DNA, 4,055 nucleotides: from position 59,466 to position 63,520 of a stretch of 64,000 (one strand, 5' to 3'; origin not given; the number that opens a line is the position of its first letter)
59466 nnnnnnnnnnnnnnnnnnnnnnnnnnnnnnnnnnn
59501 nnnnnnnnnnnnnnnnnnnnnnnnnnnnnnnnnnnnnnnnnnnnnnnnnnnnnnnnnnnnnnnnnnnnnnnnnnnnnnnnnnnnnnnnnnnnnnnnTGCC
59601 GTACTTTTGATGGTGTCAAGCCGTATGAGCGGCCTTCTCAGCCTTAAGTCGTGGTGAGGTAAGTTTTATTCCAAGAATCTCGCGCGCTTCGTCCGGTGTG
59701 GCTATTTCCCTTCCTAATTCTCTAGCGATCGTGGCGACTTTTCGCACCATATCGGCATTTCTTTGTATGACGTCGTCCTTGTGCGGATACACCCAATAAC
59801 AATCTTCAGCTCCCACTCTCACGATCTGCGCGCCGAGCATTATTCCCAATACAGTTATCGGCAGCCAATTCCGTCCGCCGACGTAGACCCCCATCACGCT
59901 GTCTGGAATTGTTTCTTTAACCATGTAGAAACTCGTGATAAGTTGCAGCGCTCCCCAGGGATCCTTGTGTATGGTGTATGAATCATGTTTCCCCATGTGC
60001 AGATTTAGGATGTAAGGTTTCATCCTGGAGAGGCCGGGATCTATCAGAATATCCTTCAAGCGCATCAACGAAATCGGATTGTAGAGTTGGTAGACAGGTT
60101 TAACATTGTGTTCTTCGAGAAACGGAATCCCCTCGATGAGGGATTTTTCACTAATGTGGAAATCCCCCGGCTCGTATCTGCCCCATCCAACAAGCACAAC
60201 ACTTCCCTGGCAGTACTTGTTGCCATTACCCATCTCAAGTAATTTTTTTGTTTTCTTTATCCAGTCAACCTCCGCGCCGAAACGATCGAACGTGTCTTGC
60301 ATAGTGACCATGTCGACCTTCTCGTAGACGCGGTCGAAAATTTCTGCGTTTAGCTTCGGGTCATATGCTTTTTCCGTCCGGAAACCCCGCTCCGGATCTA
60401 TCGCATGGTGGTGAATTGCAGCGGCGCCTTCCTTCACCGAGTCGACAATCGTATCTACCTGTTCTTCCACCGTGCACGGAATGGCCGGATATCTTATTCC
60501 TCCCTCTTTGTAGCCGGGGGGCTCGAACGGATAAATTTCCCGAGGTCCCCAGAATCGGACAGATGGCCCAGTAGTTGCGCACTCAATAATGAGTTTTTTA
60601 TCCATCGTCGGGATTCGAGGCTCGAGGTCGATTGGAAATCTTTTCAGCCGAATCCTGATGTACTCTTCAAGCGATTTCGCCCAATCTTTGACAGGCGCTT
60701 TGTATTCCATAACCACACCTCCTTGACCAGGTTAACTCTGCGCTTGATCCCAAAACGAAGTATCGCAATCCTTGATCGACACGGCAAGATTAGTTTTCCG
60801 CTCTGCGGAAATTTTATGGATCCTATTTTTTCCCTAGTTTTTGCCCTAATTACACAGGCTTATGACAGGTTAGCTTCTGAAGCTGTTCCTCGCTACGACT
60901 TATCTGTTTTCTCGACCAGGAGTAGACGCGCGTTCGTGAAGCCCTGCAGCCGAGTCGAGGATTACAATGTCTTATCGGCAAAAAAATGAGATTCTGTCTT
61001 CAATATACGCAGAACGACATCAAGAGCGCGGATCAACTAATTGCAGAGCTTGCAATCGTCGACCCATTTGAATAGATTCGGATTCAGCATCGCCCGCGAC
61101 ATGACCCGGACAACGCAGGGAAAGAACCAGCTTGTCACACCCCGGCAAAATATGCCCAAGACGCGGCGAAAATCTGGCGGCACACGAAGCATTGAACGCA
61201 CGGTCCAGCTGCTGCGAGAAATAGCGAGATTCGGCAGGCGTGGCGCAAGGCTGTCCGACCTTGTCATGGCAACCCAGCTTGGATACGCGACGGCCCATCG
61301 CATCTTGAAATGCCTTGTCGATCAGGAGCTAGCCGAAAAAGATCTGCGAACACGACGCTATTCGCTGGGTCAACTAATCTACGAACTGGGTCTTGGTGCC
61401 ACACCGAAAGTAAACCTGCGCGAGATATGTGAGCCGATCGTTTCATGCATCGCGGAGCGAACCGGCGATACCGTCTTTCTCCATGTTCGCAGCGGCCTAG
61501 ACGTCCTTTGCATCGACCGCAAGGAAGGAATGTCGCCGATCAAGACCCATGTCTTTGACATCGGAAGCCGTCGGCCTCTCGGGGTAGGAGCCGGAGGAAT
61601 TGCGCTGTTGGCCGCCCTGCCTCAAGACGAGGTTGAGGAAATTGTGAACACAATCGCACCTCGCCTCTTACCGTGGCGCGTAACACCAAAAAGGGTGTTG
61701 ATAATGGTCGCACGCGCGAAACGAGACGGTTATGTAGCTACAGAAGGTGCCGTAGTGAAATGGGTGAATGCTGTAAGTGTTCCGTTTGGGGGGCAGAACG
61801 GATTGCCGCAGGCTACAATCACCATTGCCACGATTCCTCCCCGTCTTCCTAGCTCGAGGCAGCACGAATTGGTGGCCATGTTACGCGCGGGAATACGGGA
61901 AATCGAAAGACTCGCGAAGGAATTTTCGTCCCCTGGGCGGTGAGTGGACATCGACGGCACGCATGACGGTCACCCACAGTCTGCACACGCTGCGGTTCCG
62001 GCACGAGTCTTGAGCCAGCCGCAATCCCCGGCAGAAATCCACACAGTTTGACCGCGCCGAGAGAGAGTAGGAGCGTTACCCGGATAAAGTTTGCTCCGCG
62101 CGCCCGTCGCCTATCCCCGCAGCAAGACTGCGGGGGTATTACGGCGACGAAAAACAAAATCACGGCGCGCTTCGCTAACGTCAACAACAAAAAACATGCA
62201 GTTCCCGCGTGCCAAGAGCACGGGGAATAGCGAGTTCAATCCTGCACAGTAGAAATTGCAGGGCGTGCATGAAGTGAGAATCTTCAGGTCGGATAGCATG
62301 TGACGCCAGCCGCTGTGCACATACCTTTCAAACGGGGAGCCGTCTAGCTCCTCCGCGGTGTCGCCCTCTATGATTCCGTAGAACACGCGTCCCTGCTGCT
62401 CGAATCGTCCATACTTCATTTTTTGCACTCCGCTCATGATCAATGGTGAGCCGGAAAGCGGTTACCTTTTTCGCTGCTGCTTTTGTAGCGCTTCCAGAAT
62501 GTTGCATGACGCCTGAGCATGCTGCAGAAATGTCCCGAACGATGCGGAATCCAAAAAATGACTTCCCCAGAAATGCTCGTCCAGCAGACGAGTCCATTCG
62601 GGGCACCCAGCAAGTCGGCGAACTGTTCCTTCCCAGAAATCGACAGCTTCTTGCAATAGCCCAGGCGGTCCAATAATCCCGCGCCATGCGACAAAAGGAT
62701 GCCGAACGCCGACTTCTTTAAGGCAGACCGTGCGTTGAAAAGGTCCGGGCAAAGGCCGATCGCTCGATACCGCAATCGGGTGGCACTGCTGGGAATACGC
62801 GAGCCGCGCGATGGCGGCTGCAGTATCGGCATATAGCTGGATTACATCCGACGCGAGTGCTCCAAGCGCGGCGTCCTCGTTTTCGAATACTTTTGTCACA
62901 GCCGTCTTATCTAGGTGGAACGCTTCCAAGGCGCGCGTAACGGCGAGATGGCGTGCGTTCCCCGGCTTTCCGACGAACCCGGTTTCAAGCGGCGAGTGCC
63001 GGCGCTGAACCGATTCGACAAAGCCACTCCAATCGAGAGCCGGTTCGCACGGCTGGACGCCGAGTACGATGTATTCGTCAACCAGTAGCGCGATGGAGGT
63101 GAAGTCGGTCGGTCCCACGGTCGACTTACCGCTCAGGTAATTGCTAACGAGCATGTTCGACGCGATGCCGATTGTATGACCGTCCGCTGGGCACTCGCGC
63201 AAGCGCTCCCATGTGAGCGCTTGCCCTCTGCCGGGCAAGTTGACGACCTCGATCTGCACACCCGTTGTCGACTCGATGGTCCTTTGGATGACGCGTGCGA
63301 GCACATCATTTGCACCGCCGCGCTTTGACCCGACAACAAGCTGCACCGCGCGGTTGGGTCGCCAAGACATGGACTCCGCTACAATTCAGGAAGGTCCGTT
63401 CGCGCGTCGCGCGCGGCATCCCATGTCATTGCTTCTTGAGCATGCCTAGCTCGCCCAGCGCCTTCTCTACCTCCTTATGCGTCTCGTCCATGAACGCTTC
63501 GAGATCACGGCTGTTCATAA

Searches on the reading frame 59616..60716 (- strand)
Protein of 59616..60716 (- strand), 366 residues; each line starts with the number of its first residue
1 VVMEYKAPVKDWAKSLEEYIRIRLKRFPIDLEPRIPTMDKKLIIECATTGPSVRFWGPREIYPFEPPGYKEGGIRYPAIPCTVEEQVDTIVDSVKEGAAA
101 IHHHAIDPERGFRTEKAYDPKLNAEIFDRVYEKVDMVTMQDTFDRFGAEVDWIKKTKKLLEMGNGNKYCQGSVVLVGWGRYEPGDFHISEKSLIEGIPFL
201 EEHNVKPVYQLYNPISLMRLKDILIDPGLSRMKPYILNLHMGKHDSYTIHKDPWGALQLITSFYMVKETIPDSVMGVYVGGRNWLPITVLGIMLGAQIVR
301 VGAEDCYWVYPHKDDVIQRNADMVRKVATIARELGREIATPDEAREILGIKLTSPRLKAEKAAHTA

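Call 63: search_protein_families(library=pfam, proteins=[window:59616-60716:-], max_evalue=0.00001)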
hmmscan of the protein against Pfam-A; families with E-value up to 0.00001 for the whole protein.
window:59616-60716:- (366 aa): 1 family
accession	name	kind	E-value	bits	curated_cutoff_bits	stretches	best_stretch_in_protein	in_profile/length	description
PF05853.18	BKACE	-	2.8e-33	115.9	24.8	1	76-350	18-274/274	beta-keto acid cleavage enzyme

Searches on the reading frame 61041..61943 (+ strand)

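Call 63: search_protein_families(library=pfam, proteins=[window:61041-61943:+], max_evalue=0.00001)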
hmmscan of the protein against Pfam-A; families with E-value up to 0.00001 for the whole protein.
window:61041-61943:+ (300 aa): 2 families
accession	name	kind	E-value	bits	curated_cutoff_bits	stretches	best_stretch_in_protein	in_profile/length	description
PF01614.24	IclR_C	-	4.8e-15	56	24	1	122-288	5-172/174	Bacterial transcriptional regulator IclR C-terminal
PF09339.16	HTH_IclR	-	9.5e-06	25.7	22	0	50-101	1-51/52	IclR helix-turn-helix domain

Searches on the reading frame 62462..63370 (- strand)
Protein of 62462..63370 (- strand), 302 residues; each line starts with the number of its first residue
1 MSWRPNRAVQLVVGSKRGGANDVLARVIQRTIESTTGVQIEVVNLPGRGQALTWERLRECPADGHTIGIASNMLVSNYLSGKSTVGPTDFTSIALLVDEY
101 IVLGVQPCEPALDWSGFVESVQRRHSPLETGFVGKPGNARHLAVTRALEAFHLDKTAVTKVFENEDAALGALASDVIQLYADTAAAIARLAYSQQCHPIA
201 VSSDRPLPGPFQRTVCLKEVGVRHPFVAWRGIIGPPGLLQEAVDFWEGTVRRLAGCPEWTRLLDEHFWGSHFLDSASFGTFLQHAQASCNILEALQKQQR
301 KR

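Call 63: search_protein_families(library=pfam, proteins=[window:62462-63370:-], max_evalue=0.00001)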
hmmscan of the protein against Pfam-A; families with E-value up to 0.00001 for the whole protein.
window:62462-63370:- (302 aa): 1 family
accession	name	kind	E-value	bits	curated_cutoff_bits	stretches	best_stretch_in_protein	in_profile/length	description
PF03401.19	TctC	-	2.1e-06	27.9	27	1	25-283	2-259/274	Tripartite tricarboxylate transporter family receptor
